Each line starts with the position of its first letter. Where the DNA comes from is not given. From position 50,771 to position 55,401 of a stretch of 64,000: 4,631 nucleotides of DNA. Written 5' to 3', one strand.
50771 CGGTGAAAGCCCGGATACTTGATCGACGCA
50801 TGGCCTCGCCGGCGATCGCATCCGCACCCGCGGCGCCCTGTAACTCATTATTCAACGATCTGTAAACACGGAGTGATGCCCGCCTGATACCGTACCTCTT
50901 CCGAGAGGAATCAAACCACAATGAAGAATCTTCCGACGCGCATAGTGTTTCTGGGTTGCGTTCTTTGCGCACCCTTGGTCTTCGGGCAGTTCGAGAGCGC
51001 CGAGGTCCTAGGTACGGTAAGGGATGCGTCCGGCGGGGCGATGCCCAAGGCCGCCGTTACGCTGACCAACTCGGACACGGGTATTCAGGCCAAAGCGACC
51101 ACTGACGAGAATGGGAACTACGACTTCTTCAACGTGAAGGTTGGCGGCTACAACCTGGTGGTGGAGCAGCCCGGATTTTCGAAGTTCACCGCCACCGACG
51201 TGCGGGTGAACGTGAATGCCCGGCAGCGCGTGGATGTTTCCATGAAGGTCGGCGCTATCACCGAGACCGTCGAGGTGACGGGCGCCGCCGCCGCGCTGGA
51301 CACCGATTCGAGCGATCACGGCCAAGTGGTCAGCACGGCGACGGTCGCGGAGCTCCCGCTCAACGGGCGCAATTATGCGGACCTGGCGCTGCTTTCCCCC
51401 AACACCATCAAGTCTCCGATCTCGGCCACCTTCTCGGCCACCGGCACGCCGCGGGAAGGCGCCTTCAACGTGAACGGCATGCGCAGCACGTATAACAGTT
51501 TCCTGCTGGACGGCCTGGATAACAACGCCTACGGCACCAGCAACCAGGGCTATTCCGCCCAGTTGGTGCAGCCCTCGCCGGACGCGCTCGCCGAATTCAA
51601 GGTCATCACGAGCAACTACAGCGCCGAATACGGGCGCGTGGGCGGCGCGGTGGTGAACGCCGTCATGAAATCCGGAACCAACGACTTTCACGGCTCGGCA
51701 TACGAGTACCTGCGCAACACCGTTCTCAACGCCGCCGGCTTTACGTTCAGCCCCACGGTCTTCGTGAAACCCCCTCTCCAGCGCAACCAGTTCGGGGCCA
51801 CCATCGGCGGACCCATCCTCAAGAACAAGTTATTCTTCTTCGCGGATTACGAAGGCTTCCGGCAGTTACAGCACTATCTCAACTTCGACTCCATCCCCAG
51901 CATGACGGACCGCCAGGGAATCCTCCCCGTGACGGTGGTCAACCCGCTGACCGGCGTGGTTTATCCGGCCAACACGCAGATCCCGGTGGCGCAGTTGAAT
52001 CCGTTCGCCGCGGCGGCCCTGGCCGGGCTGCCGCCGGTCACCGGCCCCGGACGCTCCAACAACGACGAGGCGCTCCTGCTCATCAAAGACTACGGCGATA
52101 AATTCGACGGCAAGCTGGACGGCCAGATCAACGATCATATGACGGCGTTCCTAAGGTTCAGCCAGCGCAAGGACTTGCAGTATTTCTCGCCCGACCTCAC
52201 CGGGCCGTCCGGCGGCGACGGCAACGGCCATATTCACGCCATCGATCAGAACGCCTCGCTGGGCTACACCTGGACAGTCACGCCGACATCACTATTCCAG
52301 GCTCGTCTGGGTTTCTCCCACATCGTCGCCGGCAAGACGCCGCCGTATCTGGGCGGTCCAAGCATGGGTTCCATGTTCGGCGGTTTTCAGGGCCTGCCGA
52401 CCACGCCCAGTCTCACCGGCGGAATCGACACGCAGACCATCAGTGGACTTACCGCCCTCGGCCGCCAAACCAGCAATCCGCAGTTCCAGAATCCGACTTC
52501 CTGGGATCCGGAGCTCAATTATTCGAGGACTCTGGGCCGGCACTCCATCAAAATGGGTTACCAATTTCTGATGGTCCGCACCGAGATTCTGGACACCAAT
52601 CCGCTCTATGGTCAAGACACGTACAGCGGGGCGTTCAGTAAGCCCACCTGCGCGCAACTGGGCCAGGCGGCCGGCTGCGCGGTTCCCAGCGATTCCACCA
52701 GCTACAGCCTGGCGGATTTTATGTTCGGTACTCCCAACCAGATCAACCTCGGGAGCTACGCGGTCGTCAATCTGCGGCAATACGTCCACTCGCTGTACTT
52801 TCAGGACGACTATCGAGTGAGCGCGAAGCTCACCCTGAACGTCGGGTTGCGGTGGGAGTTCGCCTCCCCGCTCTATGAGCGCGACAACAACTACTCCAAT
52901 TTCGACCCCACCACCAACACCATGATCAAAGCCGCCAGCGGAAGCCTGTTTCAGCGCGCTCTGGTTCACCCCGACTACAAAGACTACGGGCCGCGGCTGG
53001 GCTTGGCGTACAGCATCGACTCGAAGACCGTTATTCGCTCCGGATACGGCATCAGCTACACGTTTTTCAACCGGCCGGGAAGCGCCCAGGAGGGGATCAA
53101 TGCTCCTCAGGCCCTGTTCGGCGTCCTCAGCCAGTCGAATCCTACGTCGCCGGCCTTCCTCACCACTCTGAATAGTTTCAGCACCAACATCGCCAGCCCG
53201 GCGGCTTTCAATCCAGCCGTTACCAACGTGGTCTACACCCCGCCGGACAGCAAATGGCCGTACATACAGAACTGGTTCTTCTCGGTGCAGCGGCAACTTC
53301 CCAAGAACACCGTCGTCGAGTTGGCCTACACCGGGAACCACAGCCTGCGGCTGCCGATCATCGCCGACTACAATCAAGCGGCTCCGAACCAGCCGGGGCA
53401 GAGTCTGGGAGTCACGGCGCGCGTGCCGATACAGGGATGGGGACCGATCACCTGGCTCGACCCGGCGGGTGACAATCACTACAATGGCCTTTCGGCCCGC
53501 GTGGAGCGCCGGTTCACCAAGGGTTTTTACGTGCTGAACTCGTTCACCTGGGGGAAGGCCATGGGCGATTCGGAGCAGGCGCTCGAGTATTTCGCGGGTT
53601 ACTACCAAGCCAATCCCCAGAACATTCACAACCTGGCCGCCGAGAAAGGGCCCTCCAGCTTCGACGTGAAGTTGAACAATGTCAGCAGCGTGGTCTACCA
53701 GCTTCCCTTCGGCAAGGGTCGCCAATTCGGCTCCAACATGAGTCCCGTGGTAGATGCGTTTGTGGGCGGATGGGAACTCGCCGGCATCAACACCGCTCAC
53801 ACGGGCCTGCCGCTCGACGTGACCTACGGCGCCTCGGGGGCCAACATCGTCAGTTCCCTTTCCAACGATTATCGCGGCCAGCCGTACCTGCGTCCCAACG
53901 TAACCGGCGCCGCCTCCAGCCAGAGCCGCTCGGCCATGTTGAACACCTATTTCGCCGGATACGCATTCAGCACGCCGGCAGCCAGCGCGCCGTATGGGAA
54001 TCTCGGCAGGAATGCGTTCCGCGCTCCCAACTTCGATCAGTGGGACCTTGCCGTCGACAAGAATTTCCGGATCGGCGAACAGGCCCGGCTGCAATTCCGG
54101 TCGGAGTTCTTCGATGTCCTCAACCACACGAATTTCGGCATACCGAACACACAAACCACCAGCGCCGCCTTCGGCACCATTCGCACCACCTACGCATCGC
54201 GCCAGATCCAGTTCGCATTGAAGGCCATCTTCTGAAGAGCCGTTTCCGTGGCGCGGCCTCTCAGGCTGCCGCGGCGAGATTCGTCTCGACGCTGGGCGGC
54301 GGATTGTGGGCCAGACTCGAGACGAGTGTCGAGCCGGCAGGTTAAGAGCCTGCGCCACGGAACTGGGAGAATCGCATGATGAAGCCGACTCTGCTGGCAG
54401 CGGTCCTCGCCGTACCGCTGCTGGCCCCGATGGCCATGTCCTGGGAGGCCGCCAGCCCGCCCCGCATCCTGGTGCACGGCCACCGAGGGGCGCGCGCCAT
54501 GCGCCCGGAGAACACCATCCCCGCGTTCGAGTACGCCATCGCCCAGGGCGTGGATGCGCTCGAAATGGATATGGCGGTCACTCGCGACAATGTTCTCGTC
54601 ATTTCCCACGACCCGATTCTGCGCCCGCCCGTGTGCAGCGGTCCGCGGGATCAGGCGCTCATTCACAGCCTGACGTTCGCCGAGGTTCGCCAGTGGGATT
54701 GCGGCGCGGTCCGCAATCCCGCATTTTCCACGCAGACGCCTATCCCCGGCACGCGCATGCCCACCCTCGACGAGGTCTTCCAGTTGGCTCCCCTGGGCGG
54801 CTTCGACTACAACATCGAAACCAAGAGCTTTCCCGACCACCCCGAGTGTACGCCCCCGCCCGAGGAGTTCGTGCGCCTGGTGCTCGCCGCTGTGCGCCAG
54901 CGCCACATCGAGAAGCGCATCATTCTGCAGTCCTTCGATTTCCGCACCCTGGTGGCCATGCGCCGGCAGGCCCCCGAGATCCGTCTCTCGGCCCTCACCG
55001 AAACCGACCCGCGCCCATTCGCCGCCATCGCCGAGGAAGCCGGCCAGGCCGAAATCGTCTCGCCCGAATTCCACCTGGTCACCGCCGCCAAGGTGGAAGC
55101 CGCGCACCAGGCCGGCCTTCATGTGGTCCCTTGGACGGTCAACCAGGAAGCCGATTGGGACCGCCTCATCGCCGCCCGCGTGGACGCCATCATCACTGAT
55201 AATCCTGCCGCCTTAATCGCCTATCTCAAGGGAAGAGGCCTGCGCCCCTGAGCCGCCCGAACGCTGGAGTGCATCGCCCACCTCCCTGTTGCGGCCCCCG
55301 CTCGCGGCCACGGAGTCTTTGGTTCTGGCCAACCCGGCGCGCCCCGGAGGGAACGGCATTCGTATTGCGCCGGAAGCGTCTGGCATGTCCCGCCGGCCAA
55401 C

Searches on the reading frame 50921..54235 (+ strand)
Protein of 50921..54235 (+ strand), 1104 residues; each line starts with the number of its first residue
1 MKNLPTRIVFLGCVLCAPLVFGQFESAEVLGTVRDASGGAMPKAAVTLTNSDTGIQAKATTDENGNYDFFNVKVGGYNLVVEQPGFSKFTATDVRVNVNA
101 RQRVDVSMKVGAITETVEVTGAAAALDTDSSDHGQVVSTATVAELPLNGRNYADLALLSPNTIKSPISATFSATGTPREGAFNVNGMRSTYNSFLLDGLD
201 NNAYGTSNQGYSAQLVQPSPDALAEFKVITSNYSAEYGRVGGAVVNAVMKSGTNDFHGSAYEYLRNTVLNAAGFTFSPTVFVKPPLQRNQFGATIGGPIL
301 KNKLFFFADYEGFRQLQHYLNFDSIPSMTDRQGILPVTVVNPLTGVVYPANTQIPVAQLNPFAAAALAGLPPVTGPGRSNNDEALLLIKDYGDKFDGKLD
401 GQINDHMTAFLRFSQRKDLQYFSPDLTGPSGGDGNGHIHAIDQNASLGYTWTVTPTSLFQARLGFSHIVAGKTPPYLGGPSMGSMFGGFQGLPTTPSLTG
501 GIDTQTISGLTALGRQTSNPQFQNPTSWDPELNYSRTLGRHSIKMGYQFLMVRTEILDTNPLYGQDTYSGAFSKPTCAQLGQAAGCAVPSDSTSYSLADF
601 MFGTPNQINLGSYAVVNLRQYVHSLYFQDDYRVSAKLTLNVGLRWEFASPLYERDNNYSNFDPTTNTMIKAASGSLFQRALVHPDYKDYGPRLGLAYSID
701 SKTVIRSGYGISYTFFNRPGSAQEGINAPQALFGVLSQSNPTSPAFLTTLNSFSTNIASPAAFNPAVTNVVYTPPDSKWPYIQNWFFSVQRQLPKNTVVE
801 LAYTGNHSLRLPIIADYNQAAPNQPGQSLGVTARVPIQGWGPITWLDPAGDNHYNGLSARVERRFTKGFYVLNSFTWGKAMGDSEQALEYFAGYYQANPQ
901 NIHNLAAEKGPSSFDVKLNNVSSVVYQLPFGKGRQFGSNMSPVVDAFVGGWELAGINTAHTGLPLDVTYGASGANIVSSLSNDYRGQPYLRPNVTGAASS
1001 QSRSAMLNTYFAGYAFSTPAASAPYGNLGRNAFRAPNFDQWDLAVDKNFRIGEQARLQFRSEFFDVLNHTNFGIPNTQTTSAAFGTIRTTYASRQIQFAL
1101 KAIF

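Call 33: search_protein_families(library=pfam, proteins=[window:50921-54235:+], max_evalue=0.0001)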
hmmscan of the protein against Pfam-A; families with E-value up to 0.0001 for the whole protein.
window:50921-54235:+ (1104 aa): 5 families
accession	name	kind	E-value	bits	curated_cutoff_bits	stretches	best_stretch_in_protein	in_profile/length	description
PF25183.1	OMP_b-brl_4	-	1.2e-223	745.5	30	1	248-1097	1-838/838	Outer membrane beta barrel domain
PF13620.12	CarboxypepD_reg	-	8.4e-20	71.4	32.3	1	29-109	2-82/82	Carboxypeptidase regulatory-like domain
PF13715.12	CarbopepD_reg_2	-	1.9e-06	28.3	32.2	1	31-108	3-76/88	CarboxypepD_reg-like domain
PF17210.9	SdrD_B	-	1e-05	26.1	29.7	1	38-111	21-92/112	SdrD B-like domain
PF07715.20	Plug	-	2.6e-05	25.1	23.9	1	169-240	37-102/107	TonB-dependent Receptor Plug Domain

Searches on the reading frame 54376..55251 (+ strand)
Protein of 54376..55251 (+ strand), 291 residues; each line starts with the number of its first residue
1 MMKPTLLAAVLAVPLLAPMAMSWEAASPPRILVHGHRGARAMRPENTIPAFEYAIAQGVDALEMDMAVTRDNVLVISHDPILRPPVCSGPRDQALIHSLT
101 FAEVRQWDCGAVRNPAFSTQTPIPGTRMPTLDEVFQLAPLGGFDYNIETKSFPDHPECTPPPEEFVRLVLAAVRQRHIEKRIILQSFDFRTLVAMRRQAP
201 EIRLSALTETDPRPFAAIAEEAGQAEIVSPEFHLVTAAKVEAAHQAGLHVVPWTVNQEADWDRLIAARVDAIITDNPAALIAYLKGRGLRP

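Call 60: search_protein_families(library=pfam, proteins=[window:54376-55251:+], max_evalue=0.001)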
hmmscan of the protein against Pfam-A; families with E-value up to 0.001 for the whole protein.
window:54376-55251:+ (291 aa): 3 families
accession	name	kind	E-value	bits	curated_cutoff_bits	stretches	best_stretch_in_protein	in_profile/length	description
PF03009.23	GDPD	-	2.8e-48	165.6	23.6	1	36-278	1-243/244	Glycerophosphoryl diester phosphodiesterase family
PF13653.12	GDPD_2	-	8.8e-06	26.5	27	1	250-278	2-30/30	Glycerophosphoryl diester phosphodiesterase family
PF16387.11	DUF4996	-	0.00066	20.6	33.7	0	256-284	74-102/102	Domain of unknown function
